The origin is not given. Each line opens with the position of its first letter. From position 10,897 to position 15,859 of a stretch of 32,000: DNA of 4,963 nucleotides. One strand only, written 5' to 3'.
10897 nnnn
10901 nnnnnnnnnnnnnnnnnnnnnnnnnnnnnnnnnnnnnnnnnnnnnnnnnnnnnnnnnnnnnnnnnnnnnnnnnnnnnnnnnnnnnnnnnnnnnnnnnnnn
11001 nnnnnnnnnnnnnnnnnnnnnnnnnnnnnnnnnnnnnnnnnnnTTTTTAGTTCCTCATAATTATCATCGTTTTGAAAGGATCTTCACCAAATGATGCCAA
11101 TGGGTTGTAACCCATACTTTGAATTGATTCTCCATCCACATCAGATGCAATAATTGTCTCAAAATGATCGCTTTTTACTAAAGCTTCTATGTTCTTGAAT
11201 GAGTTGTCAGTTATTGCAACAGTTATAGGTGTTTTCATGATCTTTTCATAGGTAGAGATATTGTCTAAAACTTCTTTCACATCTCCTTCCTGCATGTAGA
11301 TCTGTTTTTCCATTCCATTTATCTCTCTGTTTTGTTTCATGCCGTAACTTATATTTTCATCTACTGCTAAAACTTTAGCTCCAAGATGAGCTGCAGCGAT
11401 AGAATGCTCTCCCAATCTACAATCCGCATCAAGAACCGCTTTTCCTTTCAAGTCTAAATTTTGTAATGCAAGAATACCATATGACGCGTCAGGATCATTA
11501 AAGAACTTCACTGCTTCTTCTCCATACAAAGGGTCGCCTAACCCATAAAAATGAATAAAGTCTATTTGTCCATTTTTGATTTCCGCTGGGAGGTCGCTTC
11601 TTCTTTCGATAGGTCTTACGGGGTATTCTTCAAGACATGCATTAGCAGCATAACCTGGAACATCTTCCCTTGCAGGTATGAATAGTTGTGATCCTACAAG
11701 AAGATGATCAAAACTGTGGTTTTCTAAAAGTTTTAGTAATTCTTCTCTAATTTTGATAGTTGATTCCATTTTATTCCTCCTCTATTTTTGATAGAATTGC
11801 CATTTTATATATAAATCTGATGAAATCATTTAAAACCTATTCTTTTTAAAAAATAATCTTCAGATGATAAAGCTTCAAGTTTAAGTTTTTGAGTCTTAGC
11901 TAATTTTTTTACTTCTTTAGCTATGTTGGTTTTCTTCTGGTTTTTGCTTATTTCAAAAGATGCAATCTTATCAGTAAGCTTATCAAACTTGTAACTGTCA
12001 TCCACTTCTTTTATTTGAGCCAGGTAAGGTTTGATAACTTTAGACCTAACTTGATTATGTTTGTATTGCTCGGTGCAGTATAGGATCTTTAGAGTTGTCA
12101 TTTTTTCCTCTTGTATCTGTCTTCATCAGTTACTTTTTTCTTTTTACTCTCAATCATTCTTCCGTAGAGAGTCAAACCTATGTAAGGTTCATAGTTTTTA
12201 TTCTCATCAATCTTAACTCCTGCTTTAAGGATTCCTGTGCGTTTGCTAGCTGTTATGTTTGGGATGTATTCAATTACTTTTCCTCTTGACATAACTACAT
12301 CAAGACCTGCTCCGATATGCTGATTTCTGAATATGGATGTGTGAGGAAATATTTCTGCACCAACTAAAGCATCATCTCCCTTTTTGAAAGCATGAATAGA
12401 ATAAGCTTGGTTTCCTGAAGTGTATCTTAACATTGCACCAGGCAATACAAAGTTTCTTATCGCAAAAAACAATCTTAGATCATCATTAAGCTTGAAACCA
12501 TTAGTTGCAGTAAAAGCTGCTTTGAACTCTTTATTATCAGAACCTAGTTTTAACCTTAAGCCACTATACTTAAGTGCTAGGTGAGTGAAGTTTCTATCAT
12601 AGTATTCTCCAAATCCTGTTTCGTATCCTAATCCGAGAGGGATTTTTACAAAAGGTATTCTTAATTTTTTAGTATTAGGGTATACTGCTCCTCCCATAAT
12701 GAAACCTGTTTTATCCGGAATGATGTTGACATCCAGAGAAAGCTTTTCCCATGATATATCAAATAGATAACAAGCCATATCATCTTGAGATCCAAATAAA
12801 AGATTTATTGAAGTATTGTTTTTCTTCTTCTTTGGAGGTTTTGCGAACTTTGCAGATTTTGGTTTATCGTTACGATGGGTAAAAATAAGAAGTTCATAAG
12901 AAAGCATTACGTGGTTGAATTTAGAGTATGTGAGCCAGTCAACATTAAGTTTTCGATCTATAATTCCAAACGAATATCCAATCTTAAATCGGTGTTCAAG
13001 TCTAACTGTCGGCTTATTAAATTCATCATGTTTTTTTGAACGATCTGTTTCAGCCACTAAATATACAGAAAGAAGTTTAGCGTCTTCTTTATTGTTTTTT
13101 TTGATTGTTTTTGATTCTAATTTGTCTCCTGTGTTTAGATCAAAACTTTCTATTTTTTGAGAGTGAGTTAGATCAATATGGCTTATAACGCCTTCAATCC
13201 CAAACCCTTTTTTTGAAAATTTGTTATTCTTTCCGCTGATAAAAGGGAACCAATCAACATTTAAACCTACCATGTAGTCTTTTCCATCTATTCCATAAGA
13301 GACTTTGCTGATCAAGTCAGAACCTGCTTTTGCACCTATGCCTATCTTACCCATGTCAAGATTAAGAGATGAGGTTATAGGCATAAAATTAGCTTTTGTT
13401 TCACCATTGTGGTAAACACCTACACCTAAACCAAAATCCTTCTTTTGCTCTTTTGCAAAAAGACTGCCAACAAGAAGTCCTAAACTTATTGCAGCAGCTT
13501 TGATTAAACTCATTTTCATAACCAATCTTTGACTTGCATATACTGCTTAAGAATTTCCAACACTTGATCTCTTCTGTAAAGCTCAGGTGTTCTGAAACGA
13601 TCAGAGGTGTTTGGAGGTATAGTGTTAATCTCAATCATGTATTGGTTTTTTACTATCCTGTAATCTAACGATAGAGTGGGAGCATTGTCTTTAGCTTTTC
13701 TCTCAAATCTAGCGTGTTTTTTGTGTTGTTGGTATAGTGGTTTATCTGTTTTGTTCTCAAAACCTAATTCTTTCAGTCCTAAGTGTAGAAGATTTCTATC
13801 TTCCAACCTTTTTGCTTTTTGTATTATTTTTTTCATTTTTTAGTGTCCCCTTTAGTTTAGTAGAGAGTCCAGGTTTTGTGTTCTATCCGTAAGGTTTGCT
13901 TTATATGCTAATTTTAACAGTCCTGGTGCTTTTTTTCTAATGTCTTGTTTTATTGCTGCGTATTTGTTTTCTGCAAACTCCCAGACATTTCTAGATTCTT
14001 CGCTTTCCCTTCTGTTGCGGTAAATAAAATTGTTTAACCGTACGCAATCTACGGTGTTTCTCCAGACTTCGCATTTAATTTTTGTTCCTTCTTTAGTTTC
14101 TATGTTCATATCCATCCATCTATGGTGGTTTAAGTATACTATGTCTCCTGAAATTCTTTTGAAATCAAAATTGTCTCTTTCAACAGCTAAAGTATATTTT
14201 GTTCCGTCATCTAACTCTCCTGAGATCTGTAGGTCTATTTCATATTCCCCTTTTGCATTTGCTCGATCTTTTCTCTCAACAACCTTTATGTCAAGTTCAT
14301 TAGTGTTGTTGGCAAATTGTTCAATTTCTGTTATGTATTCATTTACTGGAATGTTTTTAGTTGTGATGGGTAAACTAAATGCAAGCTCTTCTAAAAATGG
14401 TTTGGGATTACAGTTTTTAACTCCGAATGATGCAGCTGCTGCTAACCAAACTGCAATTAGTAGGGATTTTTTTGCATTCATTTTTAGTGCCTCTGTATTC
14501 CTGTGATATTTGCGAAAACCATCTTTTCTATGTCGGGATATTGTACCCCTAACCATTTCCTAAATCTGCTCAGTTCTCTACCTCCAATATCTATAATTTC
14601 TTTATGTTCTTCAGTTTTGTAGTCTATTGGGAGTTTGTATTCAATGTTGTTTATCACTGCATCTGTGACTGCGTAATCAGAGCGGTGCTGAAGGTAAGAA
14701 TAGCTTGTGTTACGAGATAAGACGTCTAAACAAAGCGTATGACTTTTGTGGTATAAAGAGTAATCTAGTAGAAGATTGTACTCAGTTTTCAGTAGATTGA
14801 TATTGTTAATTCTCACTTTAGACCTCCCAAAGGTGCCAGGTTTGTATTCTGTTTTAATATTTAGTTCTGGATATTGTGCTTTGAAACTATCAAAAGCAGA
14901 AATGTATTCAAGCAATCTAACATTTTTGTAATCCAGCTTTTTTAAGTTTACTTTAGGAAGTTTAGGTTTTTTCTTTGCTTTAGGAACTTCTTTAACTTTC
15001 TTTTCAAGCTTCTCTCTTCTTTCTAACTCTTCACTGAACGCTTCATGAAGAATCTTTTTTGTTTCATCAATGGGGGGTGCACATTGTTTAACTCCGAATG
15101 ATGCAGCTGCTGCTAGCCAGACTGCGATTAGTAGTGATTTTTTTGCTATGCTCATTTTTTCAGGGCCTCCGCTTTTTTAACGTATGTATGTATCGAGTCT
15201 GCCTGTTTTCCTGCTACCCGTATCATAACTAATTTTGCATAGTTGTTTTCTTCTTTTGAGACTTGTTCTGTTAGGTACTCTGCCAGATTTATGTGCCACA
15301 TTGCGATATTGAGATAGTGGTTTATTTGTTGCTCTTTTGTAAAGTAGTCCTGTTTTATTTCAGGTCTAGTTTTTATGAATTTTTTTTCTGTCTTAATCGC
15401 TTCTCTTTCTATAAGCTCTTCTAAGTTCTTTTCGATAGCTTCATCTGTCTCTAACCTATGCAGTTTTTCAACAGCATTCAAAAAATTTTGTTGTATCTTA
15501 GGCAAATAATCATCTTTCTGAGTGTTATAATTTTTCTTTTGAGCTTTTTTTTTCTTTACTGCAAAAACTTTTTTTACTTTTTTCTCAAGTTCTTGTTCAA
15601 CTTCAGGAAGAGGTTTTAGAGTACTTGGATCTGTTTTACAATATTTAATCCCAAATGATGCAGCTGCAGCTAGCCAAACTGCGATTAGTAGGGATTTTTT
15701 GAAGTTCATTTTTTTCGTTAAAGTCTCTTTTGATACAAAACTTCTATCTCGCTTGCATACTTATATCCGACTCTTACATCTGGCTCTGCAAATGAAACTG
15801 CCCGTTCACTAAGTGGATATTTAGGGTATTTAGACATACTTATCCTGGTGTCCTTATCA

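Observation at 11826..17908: Operon A: 12 translationally coupled genes mixing small cytoplasmic proteins, lipoproteins, a secreted paralog family and a beta-barrel-like protein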

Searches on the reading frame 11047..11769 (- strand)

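Call 8: search_protein_families(library=pfam, max_evalue=0.01, proteins=[window:11047-11769:-])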
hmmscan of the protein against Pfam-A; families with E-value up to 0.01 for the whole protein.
window:11047-11769:- (240 aa): 3 families
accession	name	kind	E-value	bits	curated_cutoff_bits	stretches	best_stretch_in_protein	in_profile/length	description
PF06325.19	PrmA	-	0.001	19.1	22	1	99-165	152-223/296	Ribosomal protein L11 methyltransferase (PrmA)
PF02475.24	TRM5-TYW2_MTfase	-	0.0029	18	28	1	108-182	36-114/164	TRM5/TYW2 methyltransferase domain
PF09445.16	Methyltransf_15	-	0.003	17.6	22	1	111-174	3-68/165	RNA cap guanine-N2 methyltransferase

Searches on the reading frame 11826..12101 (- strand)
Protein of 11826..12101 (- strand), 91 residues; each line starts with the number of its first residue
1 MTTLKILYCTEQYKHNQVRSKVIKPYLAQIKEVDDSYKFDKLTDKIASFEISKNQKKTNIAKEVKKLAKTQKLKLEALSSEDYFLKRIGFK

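Call 34: search_protein_families(library=pfam, max_evalue=0.05, proteins=[window:11826-12101:-])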
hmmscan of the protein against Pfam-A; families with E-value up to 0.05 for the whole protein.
window:11826-12101:- (91 aa): 2 families
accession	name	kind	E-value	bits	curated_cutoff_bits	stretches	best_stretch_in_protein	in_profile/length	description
PF15209.11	IL31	-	0.0025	18.1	27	1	9-62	49-104/132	Interleukin 31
PF21205.3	Rep3_C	-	0.044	14.5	21.1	0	6-51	8-57/59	Initiator Rep protein, WH2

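Call 36: search_protein_families(library=padloc, max_evalue=0.01, proteins=[window:11826-12101:-])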
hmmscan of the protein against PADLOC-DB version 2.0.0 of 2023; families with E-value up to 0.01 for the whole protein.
window:11826-12101:- (91 aa): 0 families

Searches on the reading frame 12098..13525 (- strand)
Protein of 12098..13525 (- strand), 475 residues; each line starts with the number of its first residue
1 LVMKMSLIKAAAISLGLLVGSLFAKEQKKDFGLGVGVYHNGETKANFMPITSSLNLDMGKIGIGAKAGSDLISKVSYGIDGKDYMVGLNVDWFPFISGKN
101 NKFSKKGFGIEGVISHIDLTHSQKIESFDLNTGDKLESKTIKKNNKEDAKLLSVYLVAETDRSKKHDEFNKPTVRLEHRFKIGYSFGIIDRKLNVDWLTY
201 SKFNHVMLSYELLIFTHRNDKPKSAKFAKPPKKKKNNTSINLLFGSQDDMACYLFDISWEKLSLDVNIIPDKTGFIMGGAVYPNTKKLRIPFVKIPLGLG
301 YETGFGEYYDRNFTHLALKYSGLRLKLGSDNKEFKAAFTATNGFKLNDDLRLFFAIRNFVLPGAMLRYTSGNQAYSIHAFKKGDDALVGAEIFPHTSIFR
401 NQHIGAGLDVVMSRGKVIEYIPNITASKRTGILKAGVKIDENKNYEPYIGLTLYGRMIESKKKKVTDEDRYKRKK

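Call 6: search_protein_families(library=pfam, max_evalue=0.1, proteins=[window:12098-13525:-])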
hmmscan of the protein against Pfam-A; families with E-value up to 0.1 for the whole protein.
window:12098-13525:- (475 aa): 0 families

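Call 7: search_protein_families(library=phrogs, max_evalue=0.1, proteins=[window:12098-13525:-])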
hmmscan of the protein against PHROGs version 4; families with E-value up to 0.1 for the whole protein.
window:12098-13525:- (475 aa): 0 families

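Call 15: find_homologous_proteins(query=window:12098-13525:-, max_evalue=0.001)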
Query window:12098-13525:-: 8000 candidates shared short words with the query, none scored E <= 0.001.

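Call 17: find_related_loci(query=window:12098-13525:-, collection=genome_contigs, flank=10000)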
Query window:12098-13525:- (475 aa) in genome_contigs; peptide patterns used: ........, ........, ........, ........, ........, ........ (x = any residue, [..] = any of these).
147 stretches matched a pattern, but none encodes a relative of the query by tblastn (E <= 1e-3).

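Call 23: search_protein_representatives(protein=window:12098-13525:-)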
Query: 475 residues. Proteins with E-value up to 0.001 (for the whole library): 0; up to 1e-10: 0; up to 1e-30: 0. The best 0 are listed.

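Call 36: search_protein_families(library=padloc, max_evalue=0.01, proteins=[window:12098-13525:-])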
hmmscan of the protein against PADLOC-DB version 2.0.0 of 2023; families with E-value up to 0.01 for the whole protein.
window:12098-13525:- (475 aa): 0 families

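Call 46: predict_structure(protein=window:12101-13453:-)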
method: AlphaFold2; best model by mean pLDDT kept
length: 451 residues; sequences in the alignment: 1
mean_pLDDT: 30.1   pTM: 0.21
mean pLDDT of the five models: 30.1, 26.0, 24.8, 24.8, 24.6
residues with pLDDT >= 90: 0; 70-90: 0; 50-70: 9; < 50: 442
segments of 3 or more residues with pLDDT < 50: 1-441
pLDDT, mean of each block of 10 residues (from residue 1): 28 31 29 28 28 26 25 26 26 36 36 38 33 28 30 24 23 21 21 27 26 27 26 28 28 28 28 23 22 26 32 31 33 31 36 40 40 31 31 32 32 38 30 33 55 45
secondary structure, 60 per line:
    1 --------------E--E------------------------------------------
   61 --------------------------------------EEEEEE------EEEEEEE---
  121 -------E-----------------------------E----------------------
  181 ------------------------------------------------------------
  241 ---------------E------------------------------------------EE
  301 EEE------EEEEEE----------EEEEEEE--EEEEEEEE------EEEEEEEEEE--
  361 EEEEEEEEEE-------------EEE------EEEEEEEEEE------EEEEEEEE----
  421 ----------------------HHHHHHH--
elements in order: E99-104 E111-117 E299-303 E310-315 E326-332 E335-342 E349-358 E361-370 E384-386 E393-402 E409-416 H443-449

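Call 55: list_cluster_members(proteins=[window:12098-13525:-, window:12098-13519:-, window:12098-13513:-, window:16460-16855:-, window:16460-16828:-, window:16162-16473:-, window:16162-16455:-, window:13852-14556:-, window:13852-14481:-, window:27253-27918:+])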
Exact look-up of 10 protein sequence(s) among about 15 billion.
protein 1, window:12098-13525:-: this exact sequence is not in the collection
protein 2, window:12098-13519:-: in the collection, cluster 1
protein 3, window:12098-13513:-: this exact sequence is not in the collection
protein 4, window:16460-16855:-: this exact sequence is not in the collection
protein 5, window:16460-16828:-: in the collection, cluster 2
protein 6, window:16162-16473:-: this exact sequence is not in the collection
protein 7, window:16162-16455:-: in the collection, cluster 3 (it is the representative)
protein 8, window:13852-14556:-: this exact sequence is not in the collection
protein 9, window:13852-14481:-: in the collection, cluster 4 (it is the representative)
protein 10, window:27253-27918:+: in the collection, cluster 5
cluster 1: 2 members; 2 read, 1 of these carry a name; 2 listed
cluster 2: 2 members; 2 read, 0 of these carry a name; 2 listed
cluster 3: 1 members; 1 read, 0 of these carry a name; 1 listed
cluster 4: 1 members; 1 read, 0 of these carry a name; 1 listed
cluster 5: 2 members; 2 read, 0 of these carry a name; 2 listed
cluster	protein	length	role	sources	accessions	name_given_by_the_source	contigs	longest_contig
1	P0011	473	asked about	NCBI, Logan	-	-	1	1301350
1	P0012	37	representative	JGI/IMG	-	glycerol uptake facilitator-like aquaporin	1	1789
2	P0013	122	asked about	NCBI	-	-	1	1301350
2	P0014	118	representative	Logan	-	-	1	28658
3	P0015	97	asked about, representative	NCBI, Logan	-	-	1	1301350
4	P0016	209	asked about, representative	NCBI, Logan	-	-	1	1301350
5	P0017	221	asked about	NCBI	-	-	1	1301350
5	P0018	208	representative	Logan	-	-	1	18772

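Call 58: search_solved_structures(query=window:12101-13453:-, max_evalue=10)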
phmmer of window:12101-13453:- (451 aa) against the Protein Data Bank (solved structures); distinct sequences matched with E-value up to 10: 2.
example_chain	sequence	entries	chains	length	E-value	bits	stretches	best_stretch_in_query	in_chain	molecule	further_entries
5i3s_A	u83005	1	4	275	1.1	11.2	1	3-69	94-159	Inositol monophosphatase family protein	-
9fhl_L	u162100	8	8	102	2.3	10.2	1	242-277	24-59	Small ribosomal subunit protein uS10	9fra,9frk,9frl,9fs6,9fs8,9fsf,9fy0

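Call 61: search_dna_similar(query=window:12101-13519:-, collection=plasmids, mode=protein, max_evalue=0.01, max_rows=10)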
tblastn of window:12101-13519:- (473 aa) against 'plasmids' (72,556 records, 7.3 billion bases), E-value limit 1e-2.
No match.

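Call 93: search_protein_families(library=ncbifam, max_evalue=0.1, proteins=[window:12098-13519:-])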
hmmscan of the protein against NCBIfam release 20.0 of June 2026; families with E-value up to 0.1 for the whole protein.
window:12098-13519:- (473 aa): 0 families

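Call 102: find_related_loci(query=window:12098-13519:-, collection=viral_contigs, flank=5000)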
Query window:12098-13519:- (473 aa) in viral_contigs; peptide patterns used: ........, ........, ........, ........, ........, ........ (x = any residue, [..] = any of these).
14 stretches matched a pattern, but none encodes a relative of the query by tblastn (E <= 1e-3).

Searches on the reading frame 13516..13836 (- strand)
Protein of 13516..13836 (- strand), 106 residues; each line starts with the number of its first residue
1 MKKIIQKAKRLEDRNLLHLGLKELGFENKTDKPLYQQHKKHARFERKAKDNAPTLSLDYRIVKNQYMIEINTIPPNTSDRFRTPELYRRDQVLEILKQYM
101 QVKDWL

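Call 6: search_protein_families(library=pfam, max_evalue=0.1, proteins=[window:13516-13836:-])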
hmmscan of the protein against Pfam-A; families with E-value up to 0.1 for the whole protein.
window:13516-13836:- (106 aa): 0 families

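Call 7: search_protein_families(library=phrogs, max_evalue=0.1, proteins=[window:13516-13836:-])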
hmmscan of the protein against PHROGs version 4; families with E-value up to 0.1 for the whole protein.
window:13516-13836:- (106 aa): 1 family
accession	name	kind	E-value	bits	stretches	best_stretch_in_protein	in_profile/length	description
phrog_11483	-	unknown function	0.04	15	0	2-42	12-52/69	-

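Call 36: search_protein_families(library=padloc, max_evalue=0.01, proteins=[window:13516-13836:-])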
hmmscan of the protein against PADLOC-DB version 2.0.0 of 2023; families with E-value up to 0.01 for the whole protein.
window:13516-13836:- (106 aa): 0 families

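Call 93: search_protein_families(library=ncbifam, max_evalue=0.1, proteins=[window:13516-13836:-])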
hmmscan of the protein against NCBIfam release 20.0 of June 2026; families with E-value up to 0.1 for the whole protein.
window:13516-13836:- (106 aa): 0 families

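Call 100: search_solved_structures(query=window:13516-13836:-, max_evalue=1)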
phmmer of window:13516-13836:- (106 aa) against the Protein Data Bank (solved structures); distinct sequences matched with E-value up to 1: 1.
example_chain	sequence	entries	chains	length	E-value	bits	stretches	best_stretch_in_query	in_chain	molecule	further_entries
4tsd_B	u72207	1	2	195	0.93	13.1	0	28-67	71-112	HP1029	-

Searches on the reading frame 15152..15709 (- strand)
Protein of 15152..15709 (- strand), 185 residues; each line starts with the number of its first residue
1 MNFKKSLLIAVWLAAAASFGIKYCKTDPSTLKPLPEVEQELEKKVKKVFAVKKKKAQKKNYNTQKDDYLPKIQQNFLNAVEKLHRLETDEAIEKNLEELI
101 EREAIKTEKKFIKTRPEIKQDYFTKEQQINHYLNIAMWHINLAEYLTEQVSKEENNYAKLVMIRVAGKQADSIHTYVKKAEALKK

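Call 6: search_protein_families(library=pfam, max_evalue=0.1, proteins=[window:15152-15709:-])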
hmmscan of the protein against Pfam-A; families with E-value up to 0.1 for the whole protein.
window:15152-15709:- (185 aa): 3 families
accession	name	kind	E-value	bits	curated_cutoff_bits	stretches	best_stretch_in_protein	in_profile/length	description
PF09688.15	Wx5_PLAF3D7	-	0.012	16.1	25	0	38-148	7-98/144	Protein of unknown function (Wx5_PLAF3D7)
PF06992.16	Phage_lambda_P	-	0.023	14.9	26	1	19-102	70-152/162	Replication protein P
PF16276.10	NPM1-C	-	0.027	14.9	29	0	60-93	8-41/49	Nucleophosmin C-terminal domain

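Call 7: search_protein_families(library=phrogs, max_evalue=0.1, proteins=[window:15152-15709:-])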
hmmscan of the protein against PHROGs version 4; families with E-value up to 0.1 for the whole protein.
window:15152-15709:- (185 aa): 0 families

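Call 36: search_protein_families(library=padloc, max_evalue=0.01, proteins=[window:15152-15709:-])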
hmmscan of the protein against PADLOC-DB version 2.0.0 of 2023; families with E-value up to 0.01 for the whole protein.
window:15152-15709:- (185 aa): 1 family
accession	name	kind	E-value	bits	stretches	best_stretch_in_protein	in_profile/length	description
PDLC01342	Cas8e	-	0.0086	13.7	0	36-99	361-426/432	CAS-I-E; effector_LS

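Call 93: search_protein_families(library=ncbifam, max_evalue=0.1, proteins=[window:15152-15709:-])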
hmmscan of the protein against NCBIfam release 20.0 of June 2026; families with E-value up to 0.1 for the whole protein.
window:15152-15709:- (185 aa): 0 families
